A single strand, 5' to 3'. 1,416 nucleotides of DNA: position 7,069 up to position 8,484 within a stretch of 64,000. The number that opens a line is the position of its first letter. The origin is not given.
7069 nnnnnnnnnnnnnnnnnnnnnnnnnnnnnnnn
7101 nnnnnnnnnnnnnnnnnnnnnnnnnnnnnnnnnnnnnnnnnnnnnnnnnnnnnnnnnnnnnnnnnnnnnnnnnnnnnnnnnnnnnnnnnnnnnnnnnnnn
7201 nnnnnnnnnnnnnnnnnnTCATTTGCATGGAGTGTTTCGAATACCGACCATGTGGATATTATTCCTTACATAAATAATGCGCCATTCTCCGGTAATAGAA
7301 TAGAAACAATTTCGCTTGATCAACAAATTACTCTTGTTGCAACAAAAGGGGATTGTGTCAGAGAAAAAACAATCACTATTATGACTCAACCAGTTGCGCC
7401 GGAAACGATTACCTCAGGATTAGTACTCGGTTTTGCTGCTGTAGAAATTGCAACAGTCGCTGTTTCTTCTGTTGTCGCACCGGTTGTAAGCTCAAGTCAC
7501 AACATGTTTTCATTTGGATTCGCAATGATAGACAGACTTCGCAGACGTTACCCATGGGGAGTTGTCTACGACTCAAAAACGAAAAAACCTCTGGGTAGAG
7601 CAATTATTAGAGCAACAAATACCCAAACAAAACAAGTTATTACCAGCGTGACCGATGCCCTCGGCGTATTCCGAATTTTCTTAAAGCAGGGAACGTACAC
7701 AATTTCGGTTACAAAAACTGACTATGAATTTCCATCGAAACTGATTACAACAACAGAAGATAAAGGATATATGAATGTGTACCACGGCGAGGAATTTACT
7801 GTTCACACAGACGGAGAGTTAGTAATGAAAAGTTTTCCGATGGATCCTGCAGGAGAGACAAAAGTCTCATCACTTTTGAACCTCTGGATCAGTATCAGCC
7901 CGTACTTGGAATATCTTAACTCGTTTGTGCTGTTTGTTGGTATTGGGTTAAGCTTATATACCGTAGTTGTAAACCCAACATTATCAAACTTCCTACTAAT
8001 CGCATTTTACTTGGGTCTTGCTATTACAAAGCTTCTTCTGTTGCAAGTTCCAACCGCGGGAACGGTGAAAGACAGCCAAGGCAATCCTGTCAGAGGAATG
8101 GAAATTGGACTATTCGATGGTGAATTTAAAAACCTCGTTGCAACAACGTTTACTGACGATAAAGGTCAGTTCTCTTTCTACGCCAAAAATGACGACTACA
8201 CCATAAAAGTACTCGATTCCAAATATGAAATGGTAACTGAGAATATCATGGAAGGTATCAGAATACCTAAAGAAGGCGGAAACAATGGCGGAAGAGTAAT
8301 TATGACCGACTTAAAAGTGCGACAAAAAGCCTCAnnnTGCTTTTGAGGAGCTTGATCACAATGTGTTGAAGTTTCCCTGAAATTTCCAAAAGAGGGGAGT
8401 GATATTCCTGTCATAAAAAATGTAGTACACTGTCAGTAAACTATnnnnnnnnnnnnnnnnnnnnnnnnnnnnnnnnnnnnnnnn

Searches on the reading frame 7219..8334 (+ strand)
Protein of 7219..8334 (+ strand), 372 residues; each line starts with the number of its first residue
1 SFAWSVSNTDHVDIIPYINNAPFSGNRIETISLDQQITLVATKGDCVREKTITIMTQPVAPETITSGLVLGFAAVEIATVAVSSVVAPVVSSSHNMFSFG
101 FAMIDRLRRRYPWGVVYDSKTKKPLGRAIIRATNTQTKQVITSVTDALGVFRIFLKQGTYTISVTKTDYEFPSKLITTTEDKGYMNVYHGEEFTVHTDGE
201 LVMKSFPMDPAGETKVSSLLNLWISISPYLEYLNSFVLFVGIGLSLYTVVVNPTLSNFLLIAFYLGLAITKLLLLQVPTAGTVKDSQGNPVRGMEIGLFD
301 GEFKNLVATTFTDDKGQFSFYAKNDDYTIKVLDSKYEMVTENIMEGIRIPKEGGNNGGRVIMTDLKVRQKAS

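Call 3: search_protein_families(library=pfam, proteins=[window:7339-8334:+], max_evalue=1)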
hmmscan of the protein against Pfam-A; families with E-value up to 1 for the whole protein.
window:7339-8334:+ (332 aa): 14 families
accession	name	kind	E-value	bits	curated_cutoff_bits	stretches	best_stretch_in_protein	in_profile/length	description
PF13620.12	CarboxypepD_reg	-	1.9e-18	67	32.3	2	74-133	4-63/82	Carboxypeptidase regulatory-like domain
PF13715.12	CarbopepD_reg_2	-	8.5e-10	39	32.2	2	74-142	3-68/88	CarboxypepD_reg-like domain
PF07210.18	DUF1416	-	2.7e-08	34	23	1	239-296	22-77/97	Protein of unknown function (DUF1416)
PF23194.1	NOMO_5th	-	8e-06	26.6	27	2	88-130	19-62/89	NOMO fifth transthyretin-like domain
PF17802.7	SpaA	-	2.2e-05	25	23.1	2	245-290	9-57/91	Prealbumin-like fold domain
PF02369.22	Big_1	-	2.7e-05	24.6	34.9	1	241-285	23-69/93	Bacterial Ig-like domain (group 1)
PF17210.9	SdrD_B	-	5.3e-05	23.8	29.7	1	243-296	16-70/112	SdrD B-like domain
PF11974.14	bMG3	-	0.00039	20.8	34.9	0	247-284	24-60/103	Bacterial alpha-2-macroglobulin MG3 domain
PF20598.4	DUF6795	-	0.00047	20.9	27.4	1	247-293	8-56/103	Domain of unknown function (DUF6795)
PF01060.29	TTR-52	-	0.00068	20.6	24.9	1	248-288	8-51/79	Transthyretin-like family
PF22902.2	NOMO1-like_9th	-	0.0012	19.1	27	1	93-131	22-62/75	BOS complex subunit NOMO1-like, beta sandwich domain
PF08400.16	phage_tail_N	-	0.0014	19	26.6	1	237-295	3-66/134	Prophage tail fibre N-terminal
PF14560.12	Ubiquitin_2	-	0.031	15.2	23.1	1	248-295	38-83/86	Ubiquitin-like domain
PF03041.19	Baculo_LEF-2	-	0.11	12.5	25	1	166-213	18-65/184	lef-2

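Call 6: find_homologous_proteins(query=window:7219-8334:+)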
Query window:7219-8334:+ (372 aa): 1 proteins with E <= 0.001 among 4074 candidates.
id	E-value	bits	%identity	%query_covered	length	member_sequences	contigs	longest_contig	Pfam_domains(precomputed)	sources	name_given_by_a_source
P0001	2.3e-142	493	61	99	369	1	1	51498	PF22902.3,PF13620.13,PF17210.10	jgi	jgi:hypothetical protein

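Call 9: find_encoding_contigs(protein=P0001, flank=10000, max_places=3)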
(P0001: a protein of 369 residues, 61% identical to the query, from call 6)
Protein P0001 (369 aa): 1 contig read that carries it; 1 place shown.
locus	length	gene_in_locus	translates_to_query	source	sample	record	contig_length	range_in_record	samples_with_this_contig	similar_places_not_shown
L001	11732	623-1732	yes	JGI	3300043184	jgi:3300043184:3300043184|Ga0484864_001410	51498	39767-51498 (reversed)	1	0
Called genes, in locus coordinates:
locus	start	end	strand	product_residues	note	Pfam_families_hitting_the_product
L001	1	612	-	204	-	?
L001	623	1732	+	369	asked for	PF13620:CarboxypepD_reg (weak), PF17210:SdrD_B (faint), PF22902:NOMO1-like_9th (faint)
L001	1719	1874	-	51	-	-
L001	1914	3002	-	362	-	-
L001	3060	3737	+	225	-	PF00485:PRK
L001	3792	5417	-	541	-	PF08308:PEGA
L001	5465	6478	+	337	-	PF06723:MreB_Mbl, PF14450:FtsA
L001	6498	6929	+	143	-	PF01741:MscL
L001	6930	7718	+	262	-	PF13641:Glyco_tranf_2_3, PF00535:Glycos_transf_2, PF10111:Glyco_tranf_2_2, PF13632:Glyco_trans_2_3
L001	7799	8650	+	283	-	PF01145:Band_7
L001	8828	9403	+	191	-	PF00466:Ribosomal_L10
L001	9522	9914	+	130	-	PF16320:Ribosomal_L12_N, PF00542:Ribosomal_L12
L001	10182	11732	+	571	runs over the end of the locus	PF05496:RuvB_N (faint), PF13177:DNA_pol3_delta2, PF12775:AAA_7 (faint), PF13401:AAA_22, PF13604:AAA_30 (faint), PF00004:AAA, PF07728:AAA_5 (weak), PF22608:DNAX_ATPase_lid, +1 more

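Call 13: find_homologous_proteins(query=A1, max_evalue=0.001)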
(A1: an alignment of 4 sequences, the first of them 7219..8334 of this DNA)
Query A1 (4 sequences) (372 aa, profile of the alignment): 1 proteins with E <= 0.001 among 8000 candidates.
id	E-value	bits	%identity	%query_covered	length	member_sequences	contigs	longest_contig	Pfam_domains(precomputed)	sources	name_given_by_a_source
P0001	3.0e-189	647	61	99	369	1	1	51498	PF22902.3,PF13620.13,PF17210.10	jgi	jgi:hypothetical protein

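Call 16: search_solved_structures(query=A1, max_evalue=1)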
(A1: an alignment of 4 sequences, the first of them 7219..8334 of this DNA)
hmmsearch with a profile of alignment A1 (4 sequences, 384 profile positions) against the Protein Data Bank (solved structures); distinct sequences matched with E-value up to 1: 5.
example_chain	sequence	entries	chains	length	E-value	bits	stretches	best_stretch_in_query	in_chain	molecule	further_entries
9c7v_B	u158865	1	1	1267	0.00075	21.9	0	298-370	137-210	BOS complex subunit NOMO2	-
6fwx_A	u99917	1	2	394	0.0036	19.6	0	297-337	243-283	Titin,Titin,Titin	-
9e7m_Ta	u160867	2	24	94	0.027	16.8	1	288-341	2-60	Tail fiber protein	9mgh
3e8v_A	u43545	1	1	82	0.12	14.6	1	295-340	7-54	Possible transglutaminase-family protein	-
6xeh_A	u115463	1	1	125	0.65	12.2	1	116-157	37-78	DE NOVO DESIGNED OR386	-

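Call 18: find_related_loci(query=window:7219-8334:+, collection=genome_contigs, flank=8000)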
Query window:7219-8334:+ (372 aa) in genome_contigs; peptide patterns used: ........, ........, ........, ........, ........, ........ (x = any residue, [..] = any of these).
51 stretches matched a pattern, but none encodes a relative of the query by tblastn (E <= 1e-3).

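Call 22: search_protein_representatives(alignment_id=A1)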
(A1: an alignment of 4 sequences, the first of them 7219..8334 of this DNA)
Query: 4 sequences, 384 profile positions. Proteins with E-value up to 0.001 (for the whole library): 6475; up to 1e-10: 3380; up to 1e-30: 167. The best 150 are listed.
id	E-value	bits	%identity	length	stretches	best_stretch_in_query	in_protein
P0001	9.6e-190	647.0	-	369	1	15-382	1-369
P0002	1.0e-166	571.2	-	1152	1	1-382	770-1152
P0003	4.8e-132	457.1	-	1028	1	2-384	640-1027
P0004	6.1e-89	315.2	-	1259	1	1-381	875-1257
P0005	3.3e-82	293.0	-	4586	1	5-381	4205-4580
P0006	3.8e-82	292.8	-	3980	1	3-381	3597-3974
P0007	4.5e-82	292.6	-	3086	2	3-381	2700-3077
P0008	3.1e-79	283.2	-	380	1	10-381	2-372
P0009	8.6e-78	278.5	-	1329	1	2-380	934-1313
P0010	2.9e-77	276.7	-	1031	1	4-382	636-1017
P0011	8.7e-76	271.9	-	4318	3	5-381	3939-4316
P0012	9.8e-74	265.1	-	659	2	5-381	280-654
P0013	8.4e-72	258.8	-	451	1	5-377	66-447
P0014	1.5e-69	251.3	-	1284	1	5-381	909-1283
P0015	2.7e-69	250.5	-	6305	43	129-349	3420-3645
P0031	3.4e-55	204.1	-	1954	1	86-382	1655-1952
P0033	1.3e-54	202.1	-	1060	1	8-382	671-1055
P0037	6.9e-54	199.8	-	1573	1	106-354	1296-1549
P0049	7.0e-41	157.0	-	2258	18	298-343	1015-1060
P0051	1.1e-40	156.3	-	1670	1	73-366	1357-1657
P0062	1.7e-36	142.5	-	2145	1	115-380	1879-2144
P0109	9.9e-33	130.1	-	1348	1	74-382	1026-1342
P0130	5.8e-32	127.6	-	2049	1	112-380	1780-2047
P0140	1.4e-31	126.3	-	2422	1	111-382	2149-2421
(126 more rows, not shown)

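Call 24: predict_structure(alignment_id=A1)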
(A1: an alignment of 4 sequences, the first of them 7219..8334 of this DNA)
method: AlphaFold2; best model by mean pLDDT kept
length: 372 residues; sequences in the alignment: 4
mean_pLDDT: 54.0   pTM: 0.37
mean pLDDT of the five models: 54.0, 49.0, 49.0, 47.0, 45.7
residues with pLDDT >= 90: 0; 70-90: 82; 50-70: 132; < 50: 158
segments of 3 or more residues with pLDDT < 50: 58-69, 71-113, 117-124, 146-148, 155-159, 166-234, 272-278, 353-360
pLDDT, mean of each block of 10 residues (from residue 1): 82 76 78 73 85 60 46 46 31 31 34 47 51 58 52 50 45 25 29 30 30 30 38 52 59 58 57 48 81 72 58 66 65 75 63 44 74 55
secondary structure, 60 per line:
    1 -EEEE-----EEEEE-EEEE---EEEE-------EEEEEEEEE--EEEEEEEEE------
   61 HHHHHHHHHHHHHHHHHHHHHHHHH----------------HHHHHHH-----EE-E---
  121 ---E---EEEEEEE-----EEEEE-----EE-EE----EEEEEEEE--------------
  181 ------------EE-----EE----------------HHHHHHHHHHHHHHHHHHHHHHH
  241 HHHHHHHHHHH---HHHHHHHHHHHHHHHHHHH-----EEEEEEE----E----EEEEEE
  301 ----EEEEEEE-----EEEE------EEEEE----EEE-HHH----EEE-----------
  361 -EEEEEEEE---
elements in order: E2-5 E11-15 E17-20 E24-27 E35-43 E46-54 H61-85 H102-108 E128-134 E140-144 E159-166 H218-251 H255-273 E279-285 E295-300 E305-311 E317-320 E327-331 E336-338 E347-349 E362-369

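Call 32: find_homologous_proteins(query=A2, max_evalue=1e-10)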
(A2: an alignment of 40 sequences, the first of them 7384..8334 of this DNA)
Query A2 (40 sequences) (317 aa, profile of the alignment): 5 proteins with E <= 1e-10 among 8000 candidates.
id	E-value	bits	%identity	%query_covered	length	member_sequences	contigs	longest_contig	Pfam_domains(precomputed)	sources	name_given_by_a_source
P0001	1.7e-103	365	63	99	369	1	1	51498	PF22902.3,PF13620.13,PF17210.10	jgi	jgi:hypothetical protein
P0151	3.4e-84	302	34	75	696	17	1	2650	PF13715.13,PF02369.23,PF07210.19,PF17802.8,PF13620.13,PF17210.10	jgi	jgi:hypothetical protein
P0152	1.5e-80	290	30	89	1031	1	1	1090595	PF13715.13,PF11974.15,PF17802.8,PF13620.13,PF22904.4,PF17210.10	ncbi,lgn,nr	ncbi:MAG: hypothetical protein QY314_02890 [Candidatus Dojkabacteria bacterium]|nr:MAG: hypothetical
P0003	2.2e-68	250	29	89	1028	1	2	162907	PF13715.13,PF01060.30,PF11974.15,PF17802.8,PF13620.13,PF22904.4,PF17210.10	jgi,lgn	jgi:5-hydroxyisourate hydrolase-like protein (transthyretin family)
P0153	4.5e-63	232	27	75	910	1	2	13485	PF13620.13,PF17210.10,PF00041.28,PF16656.12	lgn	-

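Call 34: find_encoding_contigs(protein=P0152, flank=10000, max_places=2)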
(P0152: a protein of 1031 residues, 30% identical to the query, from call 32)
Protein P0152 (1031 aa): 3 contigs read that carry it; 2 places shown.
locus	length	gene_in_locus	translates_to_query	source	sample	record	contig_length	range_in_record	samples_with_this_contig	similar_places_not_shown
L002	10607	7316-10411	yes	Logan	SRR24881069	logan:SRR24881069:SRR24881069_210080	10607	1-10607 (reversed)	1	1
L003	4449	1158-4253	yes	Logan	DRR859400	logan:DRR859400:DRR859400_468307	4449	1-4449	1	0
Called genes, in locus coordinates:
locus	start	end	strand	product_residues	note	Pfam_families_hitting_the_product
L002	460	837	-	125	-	PF01850:PIN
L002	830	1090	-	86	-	-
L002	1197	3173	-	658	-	PF00704:Glyco_hydro_18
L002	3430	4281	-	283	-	PF02096:60KD_IMP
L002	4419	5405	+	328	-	PF13463:HTH_27 (faint), PF00156:Pribosyltran (faint)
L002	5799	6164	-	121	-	PF00825:Ribonuclease_P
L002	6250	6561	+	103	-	PF02575:YbaB_DNA_bd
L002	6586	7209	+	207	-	PF21176:RecR_HhH, PF01751:Toprim, PF13662:Toprim_4, PF21175:RecR_C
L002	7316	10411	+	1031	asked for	PF17210:SdrD_B (faint), PF11974:bMG3 (faint), PF13715:CarbopepD_reg_2 (faint), PF17802:SpaA (faint), PF22904:NOMO1-like_2nd (faint), PF13620:CarboxypepD_reg (weak)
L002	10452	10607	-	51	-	?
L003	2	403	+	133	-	?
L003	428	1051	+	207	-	PF21176:RecR_HhH, PF01751:Toprim, PF13662:Toprim_4, PF21175:RecR_C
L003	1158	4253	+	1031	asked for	PF17210:SdrD_B (faint), PF11974:bMG3 (faint), PF13715:CarbopepD_reg_2 (faint), PF17802:SpaA (faint), PF22904:NOMO1-like_2nd (faint), PF13620:CarboxypepD_reg (weak)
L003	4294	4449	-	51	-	?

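Call 36: list_cluster_members(proteins=[P0005, P0010, P0014, P0031, P0037, P0051, P0062, P0109, P0130, P0140])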
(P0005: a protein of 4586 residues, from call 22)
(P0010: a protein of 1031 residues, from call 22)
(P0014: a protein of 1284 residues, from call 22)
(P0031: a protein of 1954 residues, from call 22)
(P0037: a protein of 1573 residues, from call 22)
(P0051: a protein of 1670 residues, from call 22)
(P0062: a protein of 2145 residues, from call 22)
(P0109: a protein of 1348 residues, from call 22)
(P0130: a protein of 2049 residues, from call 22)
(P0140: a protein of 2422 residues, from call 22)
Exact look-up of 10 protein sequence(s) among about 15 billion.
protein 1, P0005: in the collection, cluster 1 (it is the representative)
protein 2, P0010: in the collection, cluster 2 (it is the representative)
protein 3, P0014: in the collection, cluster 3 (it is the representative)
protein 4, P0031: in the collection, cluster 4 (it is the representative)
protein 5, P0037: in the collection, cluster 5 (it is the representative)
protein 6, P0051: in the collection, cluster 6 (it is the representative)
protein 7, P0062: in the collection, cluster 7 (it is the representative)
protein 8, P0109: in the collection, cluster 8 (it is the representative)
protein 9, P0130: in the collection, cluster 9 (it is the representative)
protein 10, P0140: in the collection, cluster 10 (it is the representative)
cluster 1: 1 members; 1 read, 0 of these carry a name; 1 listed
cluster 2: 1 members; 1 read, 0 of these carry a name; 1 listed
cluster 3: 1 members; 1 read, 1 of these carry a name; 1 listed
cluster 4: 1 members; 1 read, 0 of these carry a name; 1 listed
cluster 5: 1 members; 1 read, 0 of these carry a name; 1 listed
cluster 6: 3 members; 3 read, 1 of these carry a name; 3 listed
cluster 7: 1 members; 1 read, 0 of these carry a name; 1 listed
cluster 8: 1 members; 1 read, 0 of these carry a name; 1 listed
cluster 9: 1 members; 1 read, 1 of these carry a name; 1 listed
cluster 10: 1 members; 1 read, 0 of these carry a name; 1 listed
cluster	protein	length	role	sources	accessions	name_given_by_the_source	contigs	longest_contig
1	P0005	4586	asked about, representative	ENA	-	-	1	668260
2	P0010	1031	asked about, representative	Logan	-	-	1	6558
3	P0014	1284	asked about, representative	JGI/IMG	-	sugar lactone lactonase YvrE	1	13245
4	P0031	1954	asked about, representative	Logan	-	-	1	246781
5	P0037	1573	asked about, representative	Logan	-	-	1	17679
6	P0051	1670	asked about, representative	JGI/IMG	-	hypothetical protein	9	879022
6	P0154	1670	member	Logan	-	-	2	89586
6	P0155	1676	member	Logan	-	-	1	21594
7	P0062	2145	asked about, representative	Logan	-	-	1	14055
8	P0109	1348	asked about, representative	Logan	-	-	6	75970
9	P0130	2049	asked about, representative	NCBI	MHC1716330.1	MAG: glycine-rich domain-containing protein [Candidatus Dojkabacteria bacterium]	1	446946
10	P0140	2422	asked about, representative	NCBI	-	-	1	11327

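Call 39: predict_structure(alignment_id=A2)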
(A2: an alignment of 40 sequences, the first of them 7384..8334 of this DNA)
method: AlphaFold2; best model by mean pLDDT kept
length: 317 residues; sequences in the alignment: 40
mean_pLDDT: 83.6   pTM: 0.60
mean pLDDT of the five models: 83.6, 82.8, 82.7, 82.2, 81.0
residues with pLDDT >= 90: 195; 70-90: 59; 50-70: 18; < 50: 45
segments of 3 or more residues with pLDDT < 50: 7-40, 50-55
pLDDT, mean of each block of 10 residues (from residue 1): 46 46 43 43 52 60 94 97 97 91 97 96 87 95 88 85 81 88 96 97 97 90 88 96 95 92 93 96 83 90 90 92
secondary structure, 60 per line:
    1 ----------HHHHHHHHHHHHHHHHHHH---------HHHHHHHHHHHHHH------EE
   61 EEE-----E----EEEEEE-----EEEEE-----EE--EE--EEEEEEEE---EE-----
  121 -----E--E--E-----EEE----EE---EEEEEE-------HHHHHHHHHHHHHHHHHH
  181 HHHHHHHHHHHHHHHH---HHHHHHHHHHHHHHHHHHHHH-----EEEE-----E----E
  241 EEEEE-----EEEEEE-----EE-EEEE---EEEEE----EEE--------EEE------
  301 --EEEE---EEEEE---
elements in order: H11-29 H39-52 E59-63 E74-79 E85-89 E103-110 E138-140 E150-155 H163-196 H200-220 E226-229 E240-245 E251-256 E265-268 E272-276 E281-283 E292-294 E303-306 E310-314

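Call 60: fold_search(model_id=the predicted structure, library=pdb)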
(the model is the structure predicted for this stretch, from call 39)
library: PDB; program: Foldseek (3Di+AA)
matches with E <= 10: 596; with E <= 0.001: 21
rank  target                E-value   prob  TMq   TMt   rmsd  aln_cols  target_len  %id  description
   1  10ps                  3.8e-07  1.00  0.23  0.14  18.1       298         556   13  Crystal structure of SdrD A2-A3-B1-B2 domains from Staphylococcus aureus JH1 (released 2026-02-11)
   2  6fwv_B                2.4e-06  1.00  0.23  0.14  17.7       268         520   15  The Bacillus anthracis TIE protein (released 2018-08-08)
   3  9c7u_B                7.4e-06  1.00  0.20  0.32  19.7       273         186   11  Structure of the human truncated BOS complex in GDN (released 2024-08-21)
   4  6fwv_A                3.1e-05  1.00  0.23  0.14  17.7       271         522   16  The Bacillus anthracis TIE protein (released 2018-08-08)
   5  4oq1                  5.6e-05  1.00  0.22  0.21  16.7       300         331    8  Structure of the Streptococcal ancillary pilin (released 2014-04-23)
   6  5j4m_A                1.1e-04  0.99  0.20  0.23  16.5       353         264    8  Crystal structure of shaft pilin SpaA from Lactobacillus rhamnosus GG - E269A/D295N double mutant (released 2016-07-20)
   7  6m7c                  1.6e-04  0.91  0.19  0.22  19.2       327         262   10  Crystal structure of C-terminal fragment of pilus adhesin SpaC from Lactobacillus rhamnosus GG (released 2020-07-29)
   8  5f44_C                1.7e-04  0.98  0.21  0.24  16.3       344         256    9  Crystal structure of shaft pilin spaA from Lactobacillus rhamnosus GG (released 2016-07-20)
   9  5aq0_B                1.8e-04  1.00  0.18  0.61   5.3       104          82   23  The structure of the Transthyretin-like domain of the first catalytic domain of the HUMAN Carboxypeptidase D (released 2016-09-28)
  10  5hdl_A                2.0e-04  0.97  0.20  0.23  16.5       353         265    9  Crystal structure of shaft pilin spaA from Lactobacillus rhamnosus GG - E269A mutant (released 2016-07-20)
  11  5f44_B                2.3e-04  0.97  0.21  0.24  16.8       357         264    8  Crystal structure of shaft pilin spaA from Lactobacillus rhamnosus GG (released 2016-07-20)
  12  1qmu_A                2.7e-04  1.00  0.21  0.17   3.6       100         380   18  Duck carboxypeptidase D domain II (released 2000-10-13)
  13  5f44_A                2.8e-04  0.96  0.19  0.22  16.6       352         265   10  Crystal structure of shaft pilin spaA from Lactobacillus rhamnosus GG (released 2016-07-20)
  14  5hbb_B                3.2e-04  0.93  0.20  0.23  17.0       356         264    9  Crystal structure of shaft pilin spaA from Lactobacillus rhamnosus GG - E139A mutant (released 2016-07-20)
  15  5hts_B                3.4e-04  0.89  0.19  0.22  16.9       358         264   10  Crystal structure of shaft pilin spaA from Lactobacillus rhamnosus GG - D295N mutant (released 2016-07-20)
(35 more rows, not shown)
